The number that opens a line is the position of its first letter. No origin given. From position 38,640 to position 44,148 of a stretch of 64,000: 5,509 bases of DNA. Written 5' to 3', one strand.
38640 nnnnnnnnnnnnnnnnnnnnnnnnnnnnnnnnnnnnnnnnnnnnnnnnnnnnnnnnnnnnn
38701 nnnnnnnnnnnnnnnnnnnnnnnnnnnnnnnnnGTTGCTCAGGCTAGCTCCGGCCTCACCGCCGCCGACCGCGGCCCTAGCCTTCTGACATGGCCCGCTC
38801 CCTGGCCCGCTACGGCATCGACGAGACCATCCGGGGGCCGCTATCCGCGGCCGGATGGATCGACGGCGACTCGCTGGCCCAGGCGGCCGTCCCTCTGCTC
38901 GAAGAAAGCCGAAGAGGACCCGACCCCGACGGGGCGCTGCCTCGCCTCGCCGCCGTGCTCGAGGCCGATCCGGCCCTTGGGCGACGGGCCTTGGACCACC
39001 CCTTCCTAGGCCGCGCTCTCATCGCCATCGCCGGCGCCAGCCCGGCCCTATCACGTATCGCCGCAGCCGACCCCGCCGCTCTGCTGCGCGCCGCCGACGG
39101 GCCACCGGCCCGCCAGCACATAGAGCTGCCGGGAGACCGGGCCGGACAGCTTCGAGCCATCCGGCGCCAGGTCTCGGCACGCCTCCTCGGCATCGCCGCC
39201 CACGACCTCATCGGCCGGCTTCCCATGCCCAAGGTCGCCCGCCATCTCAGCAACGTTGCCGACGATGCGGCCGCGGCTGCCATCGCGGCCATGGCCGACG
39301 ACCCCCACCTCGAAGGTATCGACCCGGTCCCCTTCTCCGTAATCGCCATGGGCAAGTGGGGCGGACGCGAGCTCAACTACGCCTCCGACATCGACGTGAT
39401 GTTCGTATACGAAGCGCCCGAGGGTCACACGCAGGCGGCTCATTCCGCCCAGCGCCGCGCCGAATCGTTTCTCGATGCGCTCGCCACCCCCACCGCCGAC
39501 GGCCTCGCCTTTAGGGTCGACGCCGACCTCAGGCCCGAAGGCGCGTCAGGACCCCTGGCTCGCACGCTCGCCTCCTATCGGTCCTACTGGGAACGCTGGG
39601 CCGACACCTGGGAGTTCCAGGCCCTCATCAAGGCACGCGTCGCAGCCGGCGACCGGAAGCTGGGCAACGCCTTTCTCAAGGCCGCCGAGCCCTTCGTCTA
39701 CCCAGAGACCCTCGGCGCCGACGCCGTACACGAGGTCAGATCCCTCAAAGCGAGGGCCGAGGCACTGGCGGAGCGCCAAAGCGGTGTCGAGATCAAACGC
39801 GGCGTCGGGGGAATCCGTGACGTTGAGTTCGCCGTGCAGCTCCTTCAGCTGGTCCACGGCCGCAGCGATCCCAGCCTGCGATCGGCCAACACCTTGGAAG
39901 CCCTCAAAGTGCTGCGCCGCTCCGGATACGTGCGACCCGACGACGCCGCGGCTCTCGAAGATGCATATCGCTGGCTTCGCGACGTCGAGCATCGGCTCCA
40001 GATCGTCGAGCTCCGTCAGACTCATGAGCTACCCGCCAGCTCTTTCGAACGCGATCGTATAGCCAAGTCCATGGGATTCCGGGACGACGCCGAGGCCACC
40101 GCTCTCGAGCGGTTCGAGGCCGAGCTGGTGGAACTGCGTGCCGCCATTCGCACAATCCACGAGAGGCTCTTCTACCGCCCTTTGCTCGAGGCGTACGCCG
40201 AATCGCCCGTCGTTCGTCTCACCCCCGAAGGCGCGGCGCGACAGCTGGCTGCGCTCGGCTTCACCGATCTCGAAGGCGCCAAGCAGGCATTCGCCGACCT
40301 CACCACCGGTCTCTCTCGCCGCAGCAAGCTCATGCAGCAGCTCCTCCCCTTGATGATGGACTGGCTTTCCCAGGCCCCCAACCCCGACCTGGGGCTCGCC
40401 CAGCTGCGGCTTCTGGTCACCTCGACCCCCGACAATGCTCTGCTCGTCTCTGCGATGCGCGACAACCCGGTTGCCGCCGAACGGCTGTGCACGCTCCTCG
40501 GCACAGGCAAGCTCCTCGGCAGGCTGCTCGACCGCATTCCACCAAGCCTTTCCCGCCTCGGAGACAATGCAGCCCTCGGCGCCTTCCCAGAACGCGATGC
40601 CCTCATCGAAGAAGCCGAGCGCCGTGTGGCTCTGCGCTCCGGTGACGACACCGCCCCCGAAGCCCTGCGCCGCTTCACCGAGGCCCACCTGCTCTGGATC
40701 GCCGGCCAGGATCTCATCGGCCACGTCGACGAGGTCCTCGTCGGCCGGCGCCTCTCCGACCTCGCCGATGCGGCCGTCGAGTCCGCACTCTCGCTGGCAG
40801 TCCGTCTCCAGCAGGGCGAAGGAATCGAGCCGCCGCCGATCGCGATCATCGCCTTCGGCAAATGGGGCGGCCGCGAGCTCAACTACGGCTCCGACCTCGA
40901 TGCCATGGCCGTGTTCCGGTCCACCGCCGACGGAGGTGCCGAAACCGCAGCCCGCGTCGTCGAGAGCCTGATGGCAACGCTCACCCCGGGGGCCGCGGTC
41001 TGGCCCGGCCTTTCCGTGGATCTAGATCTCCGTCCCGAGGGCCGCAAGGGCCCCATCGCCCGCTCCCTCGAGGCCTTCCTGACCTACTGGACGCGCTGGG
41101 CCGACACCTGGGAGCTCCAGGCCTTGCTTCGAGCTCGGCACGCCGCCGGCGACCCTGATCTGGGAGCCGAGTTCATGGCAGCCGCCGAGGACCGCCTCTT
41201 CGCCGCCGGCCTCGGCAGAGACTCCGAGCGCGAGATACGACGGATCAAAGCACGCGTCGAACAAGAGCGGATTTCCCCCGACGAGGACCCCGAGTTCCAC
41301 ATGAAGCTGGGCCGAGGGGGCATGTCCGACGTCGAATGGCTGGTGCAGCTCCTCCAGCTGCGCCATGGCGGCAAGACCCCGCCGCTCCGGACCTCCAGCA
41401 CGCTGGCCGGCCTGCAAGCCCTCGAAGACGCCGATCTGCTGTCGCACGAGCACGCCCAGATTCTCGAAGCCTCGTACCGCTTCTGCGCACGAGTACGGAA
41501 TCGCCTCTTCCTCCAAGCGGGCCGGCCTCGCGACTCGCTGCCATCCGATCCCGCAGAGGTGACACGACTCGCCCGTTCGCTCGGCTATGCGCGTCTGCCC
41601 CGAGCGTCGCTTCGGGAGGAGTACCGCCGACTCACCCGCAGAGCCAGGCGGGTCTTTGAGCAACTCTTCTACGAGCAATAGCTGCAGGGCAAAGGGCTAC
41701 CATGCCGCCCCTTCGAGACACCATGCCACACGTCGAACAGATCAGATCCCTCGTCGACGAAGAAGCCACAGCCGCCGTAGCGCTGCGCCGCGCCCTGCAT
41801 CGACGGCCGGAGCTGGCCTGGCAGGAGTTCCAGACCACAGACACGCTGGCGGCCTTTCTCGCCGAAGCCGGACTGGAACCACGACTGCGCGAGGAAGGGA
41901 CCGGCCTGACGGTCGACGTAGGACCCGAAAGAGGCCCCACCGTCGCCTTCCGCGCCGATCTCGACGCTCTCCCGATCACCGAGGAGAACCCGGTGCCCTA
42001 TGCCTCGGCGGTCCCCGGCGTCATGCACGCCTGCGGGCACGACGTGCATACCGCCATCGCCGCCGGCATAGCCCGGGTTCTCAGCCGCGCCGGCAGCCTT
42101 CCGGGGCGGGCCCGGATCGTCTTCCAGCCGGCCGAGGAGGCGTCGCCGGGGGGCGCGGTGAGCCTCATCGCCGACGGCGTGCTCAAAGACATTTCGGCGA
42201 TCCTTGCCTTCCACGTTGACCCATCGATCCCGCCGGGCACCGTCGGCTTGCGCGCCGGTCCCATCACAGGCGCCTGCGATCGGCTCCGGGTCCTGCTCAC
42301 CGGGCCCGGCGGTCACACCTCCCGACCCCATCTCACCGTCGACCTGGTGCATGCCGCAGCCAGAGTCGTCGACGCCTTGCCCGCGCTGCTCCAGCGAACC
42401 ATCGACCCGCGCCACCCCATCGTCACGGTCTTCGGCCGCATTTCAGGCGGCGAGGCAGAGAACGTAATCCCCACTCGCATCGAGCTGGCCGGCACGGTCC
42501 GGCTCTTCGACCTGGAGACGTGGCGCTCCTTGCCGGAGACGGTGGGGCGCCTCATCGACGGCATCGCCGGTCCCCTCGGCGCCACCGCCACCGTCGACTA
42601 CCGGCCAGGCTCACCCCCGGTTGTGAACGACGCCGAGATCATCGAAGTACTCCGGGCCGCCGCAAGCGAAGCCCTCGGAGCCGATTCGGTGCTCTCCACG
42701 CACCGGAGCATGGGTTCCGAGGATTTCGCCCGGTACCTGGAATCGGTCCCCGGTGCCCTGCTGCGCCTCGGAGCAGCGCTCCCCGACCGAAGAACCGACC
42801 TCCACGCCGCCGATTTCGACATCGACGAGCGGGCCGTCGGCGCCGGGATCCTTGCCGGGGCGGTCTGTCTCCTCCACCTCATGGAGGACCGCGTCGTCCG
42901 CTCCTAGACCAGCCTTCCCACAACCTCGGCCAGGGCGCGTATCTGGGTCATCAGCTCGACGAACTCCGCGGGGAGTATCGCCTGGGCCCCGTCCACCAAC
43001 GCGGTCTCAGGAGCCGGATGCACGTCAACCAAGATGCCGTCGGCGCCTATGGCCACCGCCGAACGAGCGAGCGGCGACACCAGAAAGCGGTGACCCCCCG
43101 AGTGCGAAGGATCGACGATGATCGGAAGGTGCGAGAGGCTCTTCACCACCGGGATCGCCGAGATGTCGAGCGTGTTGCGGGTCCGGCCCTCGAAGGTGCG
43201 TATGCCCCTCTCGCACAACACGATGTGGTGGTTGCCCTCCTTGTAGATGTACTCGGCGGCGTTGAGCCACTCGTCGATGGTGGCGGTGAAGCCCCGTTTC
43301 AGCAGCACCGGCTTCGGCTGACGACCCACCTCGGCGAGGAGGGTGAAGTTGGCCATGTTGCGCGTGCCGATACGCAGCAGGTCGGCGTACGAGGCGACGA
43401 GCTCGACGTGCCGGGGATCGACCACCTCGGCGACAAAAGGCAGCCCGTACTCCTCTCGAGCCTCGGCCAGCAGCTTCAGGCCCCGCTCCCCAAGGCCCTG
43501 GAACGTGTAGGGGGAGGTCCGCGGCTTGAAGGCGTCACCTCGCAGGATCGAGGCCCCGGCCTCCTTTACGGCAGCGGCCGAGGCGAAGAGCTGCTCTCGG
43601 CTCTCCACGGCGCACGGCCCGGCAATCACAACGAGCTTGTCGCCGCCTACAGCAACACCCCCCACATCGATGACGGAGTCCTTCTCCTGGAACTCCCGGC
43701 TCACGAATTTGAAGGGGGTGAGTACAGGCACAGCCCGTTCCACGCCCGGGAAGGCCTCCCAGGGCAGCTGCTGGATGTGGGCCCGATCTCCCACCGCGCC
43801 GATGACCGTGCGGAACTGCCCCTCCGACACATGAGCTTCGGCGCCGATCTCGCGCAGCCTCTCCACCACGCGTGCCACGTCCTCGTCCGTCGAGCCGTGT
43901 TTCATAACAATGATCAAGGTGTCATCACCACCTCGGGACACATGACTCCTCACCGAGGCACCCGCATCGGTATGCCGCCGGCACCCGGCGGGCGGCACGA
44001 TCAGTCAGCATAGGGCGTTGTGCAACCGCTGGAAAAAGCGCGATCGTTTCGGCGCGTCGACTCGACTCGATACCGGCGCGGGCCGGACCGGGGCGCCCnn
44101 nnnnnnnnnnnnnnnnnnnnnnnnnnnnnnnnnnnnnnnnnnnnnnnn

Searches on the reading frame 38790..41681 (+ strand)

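Call 10: search_protein_families(library=ncbifam, proteins=[window:38790-41681:+], max_evalue=0.00001)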
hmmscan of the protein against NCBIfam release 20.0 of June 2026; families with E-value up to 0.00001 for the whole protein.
window:38790-41681:+ (963 aa): 7 families
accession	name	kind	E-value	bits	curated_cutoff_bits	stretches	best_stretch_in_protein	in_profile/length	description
NF010707.0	PRK14109.1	equivalog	6.3e-262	872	625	1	3-963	12-1008/1010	bifunctional [glutamine synthetase] adenylyltransferase/[glutamine synthetase]-adenylyl-L-tyrosine phosphorylase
NF008292.0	PRK11072.1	equivalog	6.5e-161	537.5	487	3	180-829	154-837/946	bifunctional [glutamate--ammonia ligase]-adenylyl-L-tyrosine phosphorylase/[glutamate--ammonia-ligase] adenylyltransferase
NF010706.0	PRK14108.1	equivalog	5.3e-120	401.7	724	2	72-827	56-855/986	bifunctional [glutamine synthetase] adenylyltransferase/[glutamine synthetase]-adenylyl-L-tyrosine phosphorylase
TIGR01693.1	UTase_glnD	equivalog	4e-17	61.7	519.4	2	150-471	18-298/850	[protein-PII] uridylyltransferase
NF003467.0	PRK05092.1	equivalog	2.4e-13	48.8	959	1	651-945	76-338/940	[protein-PII] uridylyltransferase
NF002837.0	PRK03059.1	equivalog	8.8e-11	40.6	1010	0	681-945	60-287/857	[protein-PII] uridylyltransferase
NF001366.0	PRK00275.1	equivalog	2.9e-08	32.1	1299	0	183-457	80-320/895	[protein-PII] uridylyltransferase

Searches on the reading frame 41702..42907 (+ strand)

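Call 10: search_protein_families(library=ncbifam, proteins=[window:41702-42907:+], max_evalue=0.00001)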
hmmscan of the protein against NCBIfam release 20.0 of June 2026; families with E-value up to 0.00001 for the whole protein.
window:41702-42907:+ (401 aa): 6 families
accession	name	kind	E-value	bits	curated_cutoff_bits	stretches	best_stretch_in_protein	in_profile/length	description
TIGR01891.1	amidohydrolases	subfamily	3.7e-100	335.6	153.75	1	26-380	2-364/366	amidohydrolase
NF040868.1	carboxypep_CpsA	equivalog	3.8e-81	272.8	500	1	18-388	8-384/391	carboxypeptidase CpsA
NF038260.1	ectoine_DoeB_2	equivalog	3.7e-71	240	550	1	22-379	5-365/378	N(2)-acetyl-L-2,4-diaminobutanoate deacetylase DoeB2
TIGR01879.1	hydantase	subfamily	3.2e-07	29.6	204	1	188-325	204-339/401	hydantoinase/carbamoylase family amidase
TIGR01900.1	dapE-gram_pos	equivalog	4.9e-06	25.7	304.2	1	27-318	7-291/351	succinyl-diaminopimelate desuccinylase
TIGR01910.1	DapE-ArgE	subfamily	6.8e-06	25.5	217.6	1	131-328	125-322/373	ArgE/DapE family deacylase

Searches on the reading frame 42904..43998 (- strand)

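Call 41: search_protein_families(library=pfam, proteins=[window:42904-43998:-], max_evalue=0.000001)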
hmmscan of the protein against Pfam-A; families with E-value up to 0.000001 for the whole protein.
window:42904-43998:- (364 aa): 3 families
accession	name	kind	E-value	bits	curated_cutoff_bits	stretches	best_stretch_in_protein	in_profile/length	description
PF00793.26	DAHP_synth_1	-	1.3e-76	257.5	25.5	1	114-353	9-261/270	DAHP synthetase I family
PF18152.6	DAHP_snth_FXD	-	2.6e-21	75.7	27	1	29-93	2-66/67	DAHP synthase ferredoxin-like domain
PF03102.20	NeuB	-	5.8e-08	32.9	22.1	1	170-362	54-238/241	NeuB family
